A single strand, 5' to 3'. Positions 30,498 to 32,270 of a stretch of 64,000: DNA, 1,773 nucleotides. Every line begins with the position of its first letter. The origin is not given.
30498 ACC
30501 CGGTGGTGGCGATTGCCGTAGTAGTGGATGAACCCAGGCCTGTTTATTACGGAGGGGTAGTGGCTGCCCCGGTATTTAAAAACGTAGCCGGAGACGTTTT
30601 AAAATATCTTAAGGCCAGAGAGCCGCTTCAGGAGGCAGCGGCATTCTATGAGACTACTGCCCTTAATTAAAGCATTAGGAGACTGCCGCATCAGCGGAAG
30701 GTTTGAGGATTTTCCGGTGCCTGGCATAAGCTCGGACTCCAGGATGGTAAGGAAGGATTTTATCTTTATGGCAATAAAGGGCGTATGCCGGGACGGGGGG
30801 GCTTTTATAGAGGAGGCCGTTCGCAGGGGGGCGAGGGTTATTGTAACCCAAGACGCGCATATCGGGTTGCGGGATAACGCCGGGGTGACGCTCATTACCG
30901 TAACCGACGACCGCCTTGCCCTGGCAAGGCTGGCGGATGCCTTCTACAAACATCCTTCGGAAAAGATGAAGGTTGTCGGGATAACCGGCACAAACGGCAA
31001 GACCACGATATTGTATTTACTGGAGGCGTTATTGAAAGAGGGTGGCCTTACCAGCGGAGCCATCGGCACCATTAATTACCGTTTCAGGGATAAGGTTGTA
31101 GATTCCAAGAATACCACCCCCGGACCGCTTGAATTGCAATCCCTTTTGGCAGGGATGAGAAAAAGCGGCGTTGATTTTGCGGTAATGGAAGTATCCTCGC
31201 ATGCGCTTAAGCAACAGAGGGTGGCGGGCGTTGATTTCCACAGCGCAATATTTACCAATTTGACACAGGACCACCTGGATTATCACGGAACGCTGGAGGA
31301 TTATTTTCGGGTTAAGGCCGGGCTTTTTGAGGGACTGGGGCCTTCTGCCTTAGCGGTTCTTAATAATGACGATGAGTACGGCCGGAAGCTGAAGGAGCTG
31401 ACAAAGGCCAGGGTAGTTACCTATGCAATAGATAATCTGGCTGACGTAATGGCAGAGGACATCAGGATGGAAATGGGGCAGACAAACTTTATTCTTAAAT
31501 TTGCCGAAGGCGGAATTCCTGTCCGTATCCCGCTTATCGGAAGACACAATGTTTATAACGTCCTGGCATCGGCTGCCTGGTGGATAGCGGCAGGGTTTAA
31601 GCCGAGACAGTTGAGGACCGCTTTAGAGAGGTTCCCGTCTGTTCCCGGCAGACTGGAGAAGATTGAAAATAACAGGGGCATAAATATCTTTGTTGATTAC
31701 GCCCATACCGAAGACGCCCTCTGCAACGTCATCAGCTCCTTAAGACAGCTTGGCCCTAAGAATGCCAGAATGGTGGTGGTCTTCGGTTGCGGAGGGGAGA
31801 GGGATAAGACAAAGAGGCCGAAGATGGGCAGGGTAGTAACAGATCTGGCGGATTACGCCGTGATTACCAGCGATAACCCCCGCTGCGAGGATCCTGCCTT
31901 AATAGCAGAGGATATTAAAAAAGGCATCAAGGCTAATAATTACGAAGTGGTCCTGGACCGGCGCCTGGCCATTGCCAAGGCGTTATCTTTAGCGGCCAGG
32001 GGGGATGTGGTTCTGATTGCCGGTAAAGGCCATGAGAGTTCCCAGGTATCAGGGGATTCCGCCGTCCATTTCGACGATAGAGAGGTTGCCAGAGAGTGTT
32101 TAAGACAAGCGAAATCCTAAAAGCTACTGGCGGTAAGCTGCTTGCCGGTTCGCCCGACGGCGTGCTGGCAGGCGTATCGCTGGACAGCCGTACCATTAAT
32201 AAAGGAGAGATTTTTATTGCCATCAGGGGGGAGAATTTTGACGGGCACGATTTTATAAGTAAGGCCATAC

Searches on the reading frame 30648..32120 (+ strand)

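Call 86: search_protein_families(library=pfam, proteins=[window:30648-32120:+], max_evalue=0.00001)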
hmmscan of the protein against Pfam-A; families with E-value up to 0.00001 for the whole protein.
window:30648-32120:+ (490 aa): 3 families
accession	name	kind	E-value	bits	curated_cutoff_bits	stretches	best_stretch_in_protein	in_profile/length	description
PF08245.18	Mur_ligase_M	-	5.1e-59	200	24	1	112-310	1-198/200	Mur ligase middle domain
PF02875.26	Mur_ligase_C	-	1.1e-33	117.2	28.4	1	334-461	1-127/127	Mur ligase, glutamate ligase domain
PF01225.30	Mur_ligase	-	8.6e-09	36.1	21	1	26-100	4-95/95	Mur ligase family, catalytic domain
